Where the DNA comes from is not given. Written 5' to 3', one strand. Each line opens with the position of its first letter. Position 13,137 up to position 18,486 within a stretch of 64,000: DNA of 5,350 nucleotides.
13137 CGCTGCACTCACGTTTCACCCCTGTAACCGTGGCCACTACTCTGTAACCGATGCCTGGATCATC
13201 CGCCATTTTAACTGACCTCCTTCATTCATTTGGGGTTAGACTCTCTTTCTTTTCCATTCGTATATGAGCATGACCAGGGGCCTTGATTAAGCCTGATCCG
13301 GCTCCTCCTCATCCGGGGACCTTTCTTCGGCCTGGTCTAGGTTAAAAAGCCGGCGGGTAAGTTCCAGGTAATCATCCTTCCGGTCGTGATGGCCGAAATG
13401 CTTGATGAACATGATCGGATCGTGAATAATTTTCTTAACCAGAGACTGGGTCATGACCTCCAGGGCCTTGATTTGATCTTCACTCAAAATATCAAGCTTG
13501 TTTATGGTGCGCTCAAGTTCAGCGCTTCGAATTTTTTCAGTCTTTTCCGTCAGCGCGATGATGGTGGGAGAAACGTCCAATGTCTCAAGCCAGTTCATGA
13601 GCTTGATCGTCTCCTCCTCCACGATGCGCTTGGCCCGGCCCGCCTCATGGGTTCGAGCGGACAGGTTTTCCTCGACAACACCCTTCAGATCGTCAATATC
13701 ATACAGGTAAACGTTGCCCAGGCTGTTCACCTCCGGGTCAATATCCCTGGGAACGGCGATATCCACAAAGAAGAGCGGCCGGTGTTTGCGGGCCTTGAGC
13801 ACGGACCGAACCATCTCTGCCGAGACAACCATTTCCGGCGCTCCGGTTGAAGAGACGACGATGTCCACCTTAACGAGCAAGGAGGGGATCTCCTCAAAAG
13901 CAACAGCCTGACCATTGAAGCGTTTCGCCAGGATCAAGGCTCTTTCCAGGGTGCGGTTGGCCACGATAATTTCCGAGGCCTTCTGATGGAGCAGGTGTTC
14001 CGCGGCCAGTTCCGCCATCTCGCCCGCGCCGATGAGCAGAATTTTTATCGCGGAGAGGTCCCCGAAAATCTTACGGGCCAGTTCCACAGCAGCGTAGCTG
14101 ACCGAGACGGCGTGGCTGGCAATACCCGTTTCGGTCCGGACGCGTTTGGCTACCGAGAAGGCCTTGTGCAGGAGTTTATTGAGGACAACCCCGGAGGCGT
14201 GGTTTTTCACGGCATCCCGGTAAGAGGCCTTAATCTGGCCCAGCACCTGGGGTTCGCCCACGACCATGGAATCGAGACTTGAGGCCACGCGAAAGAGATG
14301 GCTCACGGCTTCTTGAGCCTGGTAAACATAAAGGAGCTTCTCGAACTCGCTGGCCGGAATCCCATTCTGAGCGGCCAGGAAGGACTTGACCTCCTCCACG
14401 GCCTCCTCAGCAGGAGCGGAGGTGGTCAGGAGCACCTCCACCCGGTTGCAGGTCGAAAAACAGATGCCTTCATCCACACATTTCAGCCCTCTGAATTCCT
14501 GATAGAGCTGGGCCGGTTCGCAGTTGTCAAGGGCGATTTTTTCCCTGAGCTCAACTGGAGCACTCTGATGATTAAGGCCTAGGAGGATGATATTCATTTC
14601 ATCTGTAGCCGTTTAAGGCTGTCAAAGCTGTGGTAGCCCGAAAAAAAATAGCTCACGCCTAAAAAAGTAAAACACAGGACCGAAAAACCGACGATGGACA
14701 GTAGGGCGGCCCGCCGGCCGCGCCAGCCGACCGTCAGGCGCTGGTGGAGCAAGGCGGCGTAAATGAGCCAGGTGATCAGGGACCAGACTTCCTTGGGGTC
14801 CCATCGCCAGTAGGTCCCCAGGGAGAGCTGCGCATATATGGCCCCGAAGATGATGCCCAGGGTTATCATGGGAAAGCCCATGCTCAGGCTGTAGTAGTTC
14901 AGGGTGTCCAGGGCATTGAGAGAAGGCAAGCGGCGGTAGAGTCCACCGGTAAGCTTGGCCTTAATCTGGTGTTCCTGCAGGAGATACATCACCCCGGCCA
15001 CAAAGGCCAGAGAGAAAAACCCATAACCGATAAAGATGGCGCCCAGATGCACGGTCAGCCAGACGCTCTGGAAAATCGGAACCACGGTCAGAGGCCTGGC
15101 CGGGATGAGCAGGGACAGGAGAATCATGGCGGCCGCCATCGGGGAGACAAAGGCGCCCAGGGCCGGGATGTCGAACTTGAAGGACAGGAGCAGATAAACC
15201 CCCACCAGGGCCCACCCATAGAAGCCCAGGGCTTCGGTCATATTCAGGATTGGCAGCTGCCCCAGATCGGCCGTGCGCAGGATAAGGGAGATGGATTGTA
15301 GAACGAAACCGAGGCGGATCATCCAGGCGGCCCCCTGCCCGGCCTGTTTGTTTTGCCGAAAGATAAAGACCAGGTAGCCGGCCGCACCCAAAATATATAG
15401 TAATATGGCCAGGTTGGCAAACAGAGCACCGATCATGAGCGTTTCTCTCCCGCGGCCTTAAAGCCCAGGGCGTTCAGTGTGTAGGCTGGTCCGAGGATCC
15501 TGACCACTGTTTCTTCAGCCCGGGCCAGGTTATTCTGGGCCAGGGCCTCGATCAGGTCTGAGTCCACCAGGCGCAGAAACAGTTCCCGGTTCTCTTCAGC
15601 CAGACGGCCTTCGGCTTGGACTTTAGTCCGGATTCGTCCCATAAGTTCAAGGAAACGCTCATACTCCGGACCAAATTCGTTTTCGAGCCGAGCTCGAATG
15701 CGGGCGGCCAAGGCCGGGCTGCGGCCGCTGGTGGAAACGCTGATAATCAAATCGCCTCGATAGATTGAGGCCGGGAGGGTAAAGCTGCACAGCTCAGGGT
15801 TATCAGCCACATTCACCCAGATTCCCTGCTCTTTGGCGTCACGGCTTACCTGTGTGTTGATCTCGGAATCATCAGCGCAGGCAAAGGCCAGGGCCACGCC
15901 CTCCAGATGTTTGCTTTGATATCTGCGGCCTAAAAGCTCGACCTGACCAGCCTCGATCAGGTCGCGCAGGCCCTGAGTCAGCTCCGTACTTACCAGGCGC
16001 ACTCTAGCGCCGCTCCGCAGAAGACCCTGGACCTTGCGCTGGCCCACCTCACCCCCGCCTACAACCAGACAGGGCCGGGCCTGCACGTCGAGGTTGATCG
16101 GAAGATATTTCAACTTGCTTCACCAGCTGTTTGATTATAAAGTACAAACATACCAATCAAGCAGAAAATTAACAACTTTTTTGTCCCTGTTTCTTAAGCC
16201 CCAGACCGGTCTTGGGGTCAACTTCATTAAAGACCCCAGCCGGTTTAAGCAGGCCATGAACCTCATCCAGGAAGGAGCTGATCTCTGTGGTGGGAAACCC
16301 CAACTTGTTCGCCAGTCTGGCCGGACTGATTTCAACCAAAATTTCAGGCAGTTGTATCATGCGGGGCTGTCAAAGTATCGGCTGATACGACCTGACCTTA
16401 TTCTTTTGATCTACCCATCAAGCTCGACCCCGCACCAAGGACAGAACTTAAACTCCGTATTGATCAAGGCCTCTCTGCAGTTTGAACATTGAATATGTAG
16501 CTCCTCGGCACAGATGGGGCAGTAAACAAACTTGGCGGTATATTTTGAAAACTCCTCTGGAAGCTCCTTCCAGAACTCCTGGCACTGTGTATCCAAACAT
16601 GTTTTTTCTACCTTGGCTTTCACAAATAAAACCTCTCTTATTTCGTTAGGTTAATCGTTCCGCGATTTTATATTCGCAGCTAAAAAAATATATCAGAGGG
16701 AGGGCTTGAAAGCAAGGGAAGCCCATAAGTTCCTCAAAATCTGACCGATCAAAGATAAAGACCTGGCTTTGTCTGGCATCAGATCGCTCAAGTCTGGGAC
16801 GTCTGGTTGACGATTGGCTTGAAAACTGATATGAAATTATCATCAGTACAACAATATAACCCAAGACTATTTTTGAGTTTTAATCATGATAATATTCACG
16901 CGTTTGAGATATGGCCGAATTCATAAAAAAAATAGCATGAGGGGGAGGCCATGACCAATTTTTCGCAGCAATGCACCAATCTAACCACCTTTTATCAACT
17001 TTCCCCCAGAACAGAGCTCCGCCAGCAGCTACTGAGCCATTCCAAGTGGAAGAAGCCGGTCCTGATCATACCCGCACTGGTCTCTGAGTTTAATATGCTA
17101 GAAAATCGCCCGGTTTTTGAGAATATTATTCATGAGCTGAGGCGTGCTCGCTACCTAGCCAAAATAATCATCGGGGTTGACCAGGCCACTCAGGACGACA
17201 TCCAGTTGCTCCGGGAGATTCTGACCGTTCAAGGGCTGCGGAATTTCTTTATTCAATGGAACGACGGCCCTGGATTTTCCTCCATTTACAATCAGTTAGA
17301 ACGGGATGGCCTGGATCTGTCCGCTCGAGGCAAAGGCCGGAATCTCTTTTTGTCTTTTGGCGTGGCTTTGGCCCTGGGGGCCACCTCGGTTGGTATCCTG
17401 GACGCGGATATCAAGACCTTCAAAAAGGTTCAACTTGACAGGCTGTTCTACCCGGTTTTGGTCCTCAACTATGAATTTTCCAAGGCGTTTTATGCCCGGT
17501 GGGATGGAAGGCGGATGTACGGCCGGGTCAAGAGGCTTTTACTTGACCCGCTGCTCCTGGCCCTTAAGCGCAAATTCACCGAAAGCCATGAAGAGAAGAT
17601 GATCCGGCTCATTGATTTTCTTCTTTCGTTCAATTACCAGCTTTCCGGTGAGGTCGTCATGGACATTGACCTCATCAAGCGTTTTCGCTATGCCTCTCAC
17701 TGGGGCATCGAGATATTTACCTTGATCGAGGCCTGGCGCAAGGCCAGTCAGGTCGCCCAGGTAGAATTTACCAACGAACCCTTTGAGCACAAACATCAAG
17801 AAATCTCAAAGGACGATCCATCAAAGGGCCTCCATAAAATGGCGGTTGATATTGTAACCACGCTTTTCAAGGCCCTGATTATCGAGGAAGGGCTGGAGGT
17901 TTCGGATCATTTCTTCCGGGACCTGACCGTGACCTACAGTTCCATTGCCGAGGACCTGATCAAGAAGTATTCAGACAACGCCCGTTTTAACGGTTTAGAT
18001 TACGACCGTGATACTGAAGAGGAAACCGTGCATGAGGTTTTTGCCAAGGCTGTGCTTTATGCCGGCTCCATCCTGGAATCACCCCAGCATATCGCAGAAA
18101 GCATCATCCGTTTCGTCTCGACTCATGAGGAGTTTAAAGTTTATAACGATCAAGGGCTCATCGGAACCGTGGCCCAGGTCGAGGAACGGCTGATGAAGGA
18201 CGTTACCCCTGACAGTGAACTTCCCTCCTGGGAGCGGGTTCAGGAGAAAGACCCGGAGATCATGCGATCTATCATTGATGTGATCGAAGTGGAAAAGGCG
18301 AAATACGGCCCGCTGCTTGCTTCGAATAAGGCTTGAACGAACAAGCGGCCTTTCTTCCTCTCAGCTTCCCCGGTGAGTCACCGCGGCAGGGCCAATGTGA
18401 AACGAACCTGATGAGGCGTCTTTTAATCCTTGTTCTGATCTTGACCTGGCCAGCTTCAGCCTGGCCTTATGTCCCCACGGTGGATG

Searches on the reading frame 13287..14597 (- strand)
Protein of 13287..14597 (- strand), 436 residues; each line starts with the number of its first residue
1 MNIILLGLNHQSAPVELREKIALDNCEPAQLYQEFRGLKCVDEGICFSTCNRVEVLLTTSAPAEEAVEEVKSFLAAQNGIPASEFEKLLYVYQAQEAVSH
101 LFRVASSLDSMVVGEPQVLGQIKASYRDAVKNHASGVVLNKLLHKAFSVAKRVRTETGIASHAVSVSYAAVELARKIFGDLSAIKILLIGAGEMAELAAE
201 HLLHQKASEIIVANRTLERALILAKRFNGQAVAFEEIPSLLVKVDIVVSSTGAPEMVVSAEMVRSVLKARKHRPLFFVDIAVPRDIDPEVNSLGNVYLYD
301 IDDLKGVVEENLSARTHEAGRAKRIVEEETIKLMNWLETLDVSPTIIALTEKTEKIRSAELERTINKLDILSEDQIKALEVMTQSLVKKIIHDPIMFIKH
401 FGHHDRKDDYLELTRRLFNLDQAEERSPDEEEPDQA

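Call 44: search_protein_families(library=pfam, proteins=[window:13287-14597:-], max_evalue=0.000001)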
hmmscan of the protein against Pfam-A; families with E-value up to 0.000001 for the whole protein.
window:13287-14597:- (436 aa): 3 families
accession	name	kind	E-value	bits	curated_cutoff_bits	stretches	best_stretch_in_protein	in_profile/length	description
PF05201.20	GlutR_N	-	8.7e-50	168.9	27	1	6-157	1-151/151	Glutamyl-tRNAGlu reductase, N-terminal domain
PF01488.26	Shikimate_DH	-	5.3e-47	159.8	24.3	1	172-307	1-138/138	Shikimate / quinate 5-dehydrogenase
PF00745.25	GlutR_dimer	-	3.5e-30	104.7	22.9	1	321-420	1-99/99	Glutamyl-tRNAGlu reductase, dimerisation domain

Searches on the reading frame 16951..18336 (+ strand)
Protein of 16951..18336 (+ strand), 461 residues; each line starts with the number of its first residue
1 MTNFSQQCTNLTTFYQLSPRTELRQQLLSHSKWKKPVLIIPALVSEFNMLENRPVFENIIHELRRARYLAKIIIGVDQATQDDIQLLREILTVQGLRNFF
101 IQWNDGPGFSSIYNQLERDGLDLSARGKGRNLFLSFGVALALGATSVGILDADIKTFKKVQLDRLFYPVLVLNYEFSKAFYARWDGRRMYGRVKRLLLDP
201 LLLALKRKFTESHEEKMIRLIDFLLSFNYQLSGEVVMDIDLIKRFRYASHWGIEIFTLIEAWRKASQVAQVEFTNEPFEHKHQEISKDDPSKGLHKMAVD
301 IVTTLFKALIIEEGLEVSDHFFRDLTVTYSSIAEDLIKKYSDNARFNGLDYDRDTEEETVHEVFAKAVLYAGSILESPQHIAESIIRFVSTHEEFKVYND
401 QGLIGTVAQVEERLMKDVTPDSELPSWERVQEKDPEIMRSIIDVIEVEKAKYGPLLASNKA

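Call 13: search_protein_families(library=ncbifam, proteins=[window:16951-18336:+], max_evalue=1e-10)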
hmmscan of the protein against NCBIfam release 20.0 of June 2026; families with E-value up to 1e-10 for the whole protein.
window:16951-18336:+ (461 aa): 1 family
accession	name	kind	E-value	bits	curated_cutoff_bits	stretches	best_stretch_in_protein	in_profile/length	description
NF040724.1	GpgS_Meth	equivalog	8.2e-64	215.9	700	1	10-379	7-370/402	glucosyl-3-phosphoglycerate synthase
